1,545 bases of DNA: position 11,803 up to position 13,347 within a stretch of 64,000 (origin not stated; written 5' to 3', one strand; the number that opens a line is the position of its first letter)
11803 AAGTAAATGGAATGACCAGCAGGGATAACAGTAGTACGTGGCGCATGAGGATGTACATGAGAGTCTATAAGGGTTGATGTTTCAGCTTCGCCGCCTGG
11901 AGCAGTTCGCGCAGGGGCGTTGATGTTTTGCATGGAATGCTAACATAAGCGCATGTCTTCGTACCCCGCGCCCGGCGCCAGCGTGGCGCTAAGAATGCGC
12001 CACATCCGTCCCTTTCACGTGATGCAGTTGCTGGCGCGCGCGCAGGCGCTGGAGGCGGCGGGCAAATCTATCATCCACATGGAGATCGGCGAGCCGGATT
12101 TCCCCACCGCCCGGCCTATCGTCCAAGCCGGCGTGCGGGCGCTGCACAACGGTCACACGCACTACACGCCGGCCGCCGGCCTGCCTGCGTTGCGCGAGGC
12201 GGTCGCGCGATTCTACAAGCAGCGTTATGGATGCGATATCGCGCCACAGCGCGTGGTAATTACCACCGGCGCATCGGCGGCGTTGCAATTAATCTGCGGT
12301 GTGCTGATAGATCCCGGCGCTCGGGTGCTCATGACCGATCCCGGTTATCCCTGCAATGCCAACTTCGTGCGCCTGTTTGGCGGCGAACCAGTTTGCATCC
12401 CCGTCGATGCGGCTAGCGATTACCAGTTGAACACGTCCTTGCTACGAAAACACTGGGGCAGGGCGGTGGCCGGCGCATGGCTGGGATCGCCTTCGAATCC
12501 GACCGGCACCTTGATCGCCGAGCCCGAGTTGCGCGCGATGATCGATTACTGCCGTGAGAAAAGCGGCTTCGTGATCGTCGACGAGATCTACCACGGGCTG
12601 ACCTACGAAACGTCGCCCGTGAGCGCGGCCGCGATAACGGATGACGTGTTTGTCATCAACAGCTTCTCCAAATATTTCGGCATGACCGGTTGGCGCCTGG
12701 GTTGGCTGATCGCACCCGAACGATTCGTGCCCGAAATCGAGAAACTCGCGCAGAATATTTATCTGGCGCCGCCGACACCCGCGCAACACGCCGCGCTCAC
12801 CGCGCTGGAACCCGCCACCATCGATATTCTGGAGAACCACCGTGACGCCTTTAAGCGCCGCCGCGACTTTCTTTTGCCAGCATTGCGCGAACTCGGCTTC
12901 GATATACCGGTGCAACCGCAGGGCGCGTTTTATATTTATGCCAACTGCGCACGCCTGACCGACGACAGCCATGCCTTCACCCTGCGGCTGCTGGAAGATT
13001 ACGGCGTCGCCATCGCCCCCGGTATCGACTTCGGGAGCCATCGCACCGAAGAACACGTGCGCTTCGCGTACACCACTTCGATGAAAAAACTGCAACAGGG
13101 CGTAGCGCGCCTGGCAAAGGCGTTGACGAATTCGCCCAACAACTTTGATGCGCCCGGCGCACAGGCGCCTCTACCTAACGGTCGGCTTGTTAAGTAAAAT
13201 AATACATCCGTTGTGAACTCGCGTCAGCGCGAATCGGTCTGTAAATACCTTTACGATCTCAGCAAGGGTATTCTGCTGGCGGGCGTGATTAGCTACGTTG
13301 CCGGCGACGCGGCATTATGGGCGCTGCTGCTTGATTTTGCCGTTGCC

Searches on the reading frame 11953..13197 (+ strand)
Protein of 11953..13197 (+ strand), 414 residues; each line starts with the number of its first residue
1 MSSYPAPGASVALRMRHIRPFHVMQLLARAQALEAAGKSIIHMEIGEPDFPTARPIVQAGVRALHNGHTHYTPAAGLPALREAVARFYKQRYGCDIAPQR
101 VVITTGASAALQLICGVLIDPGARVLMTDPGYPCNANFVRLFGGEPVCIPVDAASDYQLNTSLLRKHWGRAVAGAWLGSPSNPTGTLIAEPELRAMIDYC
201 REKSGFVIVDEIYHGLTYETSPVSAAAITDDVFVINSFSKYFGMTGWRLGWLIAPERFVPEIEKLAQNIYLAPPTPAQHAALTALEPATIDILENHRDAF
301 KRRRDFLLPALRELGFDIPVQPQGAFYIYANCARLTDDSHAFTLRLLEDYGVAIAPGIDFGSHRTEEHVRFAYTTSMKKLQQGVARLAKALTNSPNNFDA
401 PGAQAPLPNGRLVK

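Call 3: search_protein_families(library=pfam, proteins=[window:11953-13197:+], max_evalue=0.01)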
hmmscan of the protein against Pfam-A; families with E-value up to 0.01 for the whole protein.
window:11953-13197:+ (414 aa): 3 families
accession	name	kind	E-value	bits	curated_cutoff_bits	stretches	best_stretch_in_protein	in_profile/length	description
PF00155.27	Aminotran_1_2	-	2.3e-61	208.4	19.7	1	40-387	3-361/361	Aminotransferase class I and II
PF01053.26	Cys_Met_Meta_PP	-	0.0002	20.5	27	1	100-243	70-201/381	Cys/Met metabolism PLP-dependent enzyme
PF04864.19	Alliinase_C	-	0.0079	15.6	22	0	178-257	144-211/363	Allinase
